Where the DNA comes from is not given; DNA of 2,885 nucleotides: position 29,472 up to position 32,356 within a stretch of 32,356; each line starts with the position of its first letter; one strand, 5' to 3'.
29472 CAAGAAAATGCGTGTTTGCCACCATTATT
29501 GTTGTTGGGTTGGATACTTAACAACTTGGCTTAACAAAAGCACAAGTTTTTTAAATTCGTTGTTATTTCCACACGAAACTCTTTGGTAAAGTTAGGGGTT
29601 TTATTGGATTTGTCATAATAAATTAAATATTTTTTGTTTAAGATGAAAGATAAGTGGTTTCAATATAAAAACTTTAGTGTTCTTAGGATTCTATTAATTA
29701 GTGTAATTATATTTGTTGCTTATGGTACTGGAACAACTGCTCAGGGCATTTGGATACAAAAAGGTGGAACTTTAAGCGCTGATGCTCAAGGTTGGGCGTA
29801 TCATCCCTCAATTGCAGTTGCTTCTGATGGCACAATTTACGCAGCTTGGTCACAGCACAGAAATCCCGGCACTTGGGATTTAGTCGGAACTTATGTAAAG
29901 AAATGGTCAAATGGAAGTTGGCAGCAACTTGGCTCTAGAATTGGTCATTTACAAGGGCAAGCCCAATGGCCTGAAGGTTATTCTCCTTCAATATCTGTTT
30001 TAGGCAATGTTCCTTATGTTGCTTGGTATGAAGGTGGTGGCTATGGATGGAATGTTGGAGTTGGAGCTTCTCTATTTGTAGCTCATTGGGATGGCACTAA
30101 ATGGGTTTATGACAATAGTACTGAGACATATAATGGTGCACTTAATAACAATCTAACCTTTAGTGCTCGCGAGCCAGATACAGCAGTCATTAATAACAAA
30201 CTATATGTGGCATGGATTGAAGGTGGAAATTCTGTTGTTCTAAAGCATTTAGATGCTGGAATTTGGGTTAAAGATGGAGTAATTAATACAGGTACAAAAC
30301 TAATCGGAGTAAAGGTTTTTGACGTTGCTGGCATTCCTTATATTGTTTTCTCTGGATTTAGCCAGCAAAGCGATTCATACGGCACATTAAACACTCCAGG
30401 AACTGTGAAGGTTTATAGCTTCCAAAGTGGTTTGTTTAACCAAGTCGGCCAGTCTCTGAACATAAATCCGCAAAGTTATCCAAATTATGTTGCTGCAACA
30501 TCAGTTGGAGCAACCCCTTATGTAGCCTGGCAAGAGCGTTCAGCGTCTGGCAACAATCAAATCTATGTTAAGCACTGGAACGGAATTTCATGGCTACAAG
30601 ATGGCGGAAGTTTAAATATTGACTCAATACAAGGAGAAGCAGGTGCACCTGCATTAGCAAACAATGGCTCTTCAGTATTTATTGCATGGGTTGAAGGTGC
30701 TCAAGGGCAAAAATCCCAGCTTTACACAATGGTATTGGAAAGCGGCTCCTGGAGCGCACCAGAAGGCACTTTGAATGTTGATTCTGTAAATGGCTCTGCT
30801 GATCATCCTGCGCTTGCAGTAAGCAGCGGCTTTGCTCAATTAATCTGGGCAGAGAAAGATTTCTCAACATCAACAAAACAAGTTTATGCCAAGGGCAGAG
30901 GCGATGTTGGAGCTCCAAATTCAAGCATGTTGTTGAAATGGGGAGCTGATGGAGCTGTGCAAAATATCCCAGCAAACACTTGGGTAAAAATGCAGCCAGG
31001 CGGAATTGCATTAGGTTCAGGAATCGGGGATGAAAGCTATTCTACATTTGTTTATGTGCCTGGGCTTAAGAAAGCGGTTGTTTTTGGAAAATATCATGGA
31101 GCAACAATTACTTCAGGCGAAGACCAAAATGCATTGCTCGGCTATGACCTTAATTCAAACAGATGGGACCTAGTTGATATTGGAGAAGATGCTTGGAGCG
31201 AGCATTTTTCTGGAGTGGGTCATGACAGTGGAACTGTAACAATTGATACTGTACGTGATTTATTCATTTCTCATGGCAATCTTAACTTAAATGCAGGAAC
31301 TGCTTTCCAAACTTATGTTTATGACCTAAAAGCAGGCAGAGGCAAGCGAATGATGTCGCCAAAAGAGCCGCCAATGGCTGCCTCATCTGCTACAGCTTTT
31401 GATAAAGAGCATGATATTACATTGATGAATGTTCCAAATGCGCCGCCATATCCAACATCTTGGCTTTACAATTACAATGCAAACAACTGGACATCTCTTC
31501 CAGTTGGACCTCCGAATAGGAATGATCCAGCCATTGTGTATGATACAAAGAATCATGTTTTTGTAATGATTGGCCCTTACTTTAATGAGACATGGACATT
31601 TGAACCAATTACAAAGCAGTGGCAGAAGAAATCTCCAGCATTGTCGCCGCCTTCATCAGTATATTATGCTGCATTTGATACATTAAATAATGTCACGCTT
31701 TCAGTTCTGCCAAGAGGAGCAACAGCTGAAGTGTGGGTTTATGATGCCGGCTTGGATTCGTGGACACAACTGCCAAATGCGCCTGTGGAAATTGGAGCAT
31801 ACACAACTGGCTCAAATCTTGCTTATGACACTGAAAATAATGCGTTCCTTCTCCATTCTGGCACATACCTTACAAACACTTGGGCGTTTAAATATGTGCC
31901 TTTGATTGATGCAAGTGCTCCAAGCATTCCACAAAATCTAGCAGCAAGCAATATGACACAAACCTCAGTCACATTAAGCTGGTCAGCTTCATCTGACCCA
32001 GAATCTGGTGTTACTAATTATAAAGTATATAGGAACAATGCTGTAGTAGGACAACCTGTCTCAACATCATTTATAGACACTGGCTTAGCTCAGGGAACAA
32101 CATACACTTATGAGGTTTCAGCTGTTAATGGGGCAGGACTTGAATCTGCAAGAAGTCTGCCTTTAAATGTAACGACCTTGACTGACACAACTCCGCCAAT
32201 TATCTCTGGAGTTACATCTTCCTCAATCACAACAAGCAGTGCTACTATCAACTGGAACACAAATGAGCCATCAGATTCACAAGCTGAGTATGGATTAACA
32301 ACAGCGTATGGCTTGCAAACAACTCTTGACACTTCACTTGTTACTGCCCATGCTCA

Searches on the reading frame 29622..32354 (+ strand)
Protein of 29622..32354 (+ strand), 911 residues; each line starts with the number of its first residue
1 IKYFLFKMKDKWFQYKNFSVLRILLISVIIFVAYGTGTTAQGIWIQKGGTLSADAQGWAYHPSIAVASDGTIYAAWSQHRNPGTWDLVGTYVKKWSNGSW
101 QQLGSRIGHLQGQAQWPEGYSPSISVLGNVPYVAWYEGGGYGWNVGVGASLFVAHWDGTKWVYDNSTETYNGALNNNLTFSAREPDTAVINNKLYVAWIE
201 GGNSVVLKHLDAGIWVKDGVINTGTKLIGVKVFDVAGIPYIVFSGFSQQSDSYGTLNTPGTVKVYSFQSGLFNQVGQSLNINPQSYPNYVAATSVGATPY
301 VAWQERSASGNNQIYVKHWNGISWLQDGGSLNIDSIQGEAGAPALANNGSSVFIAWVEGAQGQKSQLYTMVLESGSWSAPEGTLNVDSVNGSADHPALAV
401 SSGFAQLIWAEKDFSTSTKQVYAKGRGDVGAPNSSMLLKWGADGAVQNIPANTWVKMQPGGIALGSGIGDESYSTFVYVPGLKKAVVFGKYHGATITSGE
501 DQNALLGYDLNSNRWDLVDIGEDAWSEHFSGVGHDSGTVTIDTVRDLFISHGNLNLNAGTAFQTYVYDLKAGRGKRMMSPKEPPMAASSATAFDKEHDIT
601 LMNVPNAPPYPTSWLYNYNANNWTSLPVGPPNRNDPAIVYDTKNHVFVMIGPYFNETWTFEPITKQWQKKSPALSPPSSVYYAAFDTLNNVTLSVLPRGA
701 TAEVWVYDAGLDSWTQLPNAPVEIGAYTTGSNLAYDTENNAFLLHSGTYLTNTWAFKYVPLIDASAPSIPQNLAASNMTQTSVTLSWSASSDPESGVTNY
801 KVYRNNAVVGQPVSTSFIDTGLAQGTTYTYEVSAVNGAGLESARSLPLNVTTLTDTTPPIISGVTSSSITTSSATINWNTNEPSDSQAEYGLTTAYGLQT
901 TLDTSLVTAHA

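Call 61: search_protein_families(library=pfam, proteins=[window:29622-32354:+], max_evalue=5)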
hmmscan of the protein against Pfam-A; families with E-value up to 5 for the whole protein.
window:29622-32354:+ (911 aa): 8 families
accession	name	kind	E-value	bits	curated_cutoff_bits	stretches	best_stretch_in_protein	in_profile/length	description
PF00041.27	fn3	-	4.6e-14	52.8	25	1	769-850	2-83/84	Fibronectin type III domain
PF13415.12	Kelch_3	-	7.6e-08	32.8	22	0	700-721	16-37/48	Galactose oxidase, central domain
PF16656.11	Pur_ac_phosph_N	-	0.00039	21.3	30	2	773-837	6-83/93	Purple acid Phosphatase, N-terminal domain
PF16893.11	fn3_2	-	0.0014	19.2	27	1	767-839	3-78/89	Fibronectin type III domain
PF14292.12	SusE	-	0.24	12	25.2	1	771-841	23-90/106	SusE outer membrane protein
PF07646.21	Kelch_2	-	0.26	11.8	21.3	0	486-518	15-44/48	Kelch motif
PF13964.12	Kelch_6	-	0.35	11.4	25.3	0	702-722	28-48/50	Kelch motif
PF13418.12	Kelch_4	-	1.4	9.4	21.6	0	701-721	28-48/49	Galactose oxidase, central domain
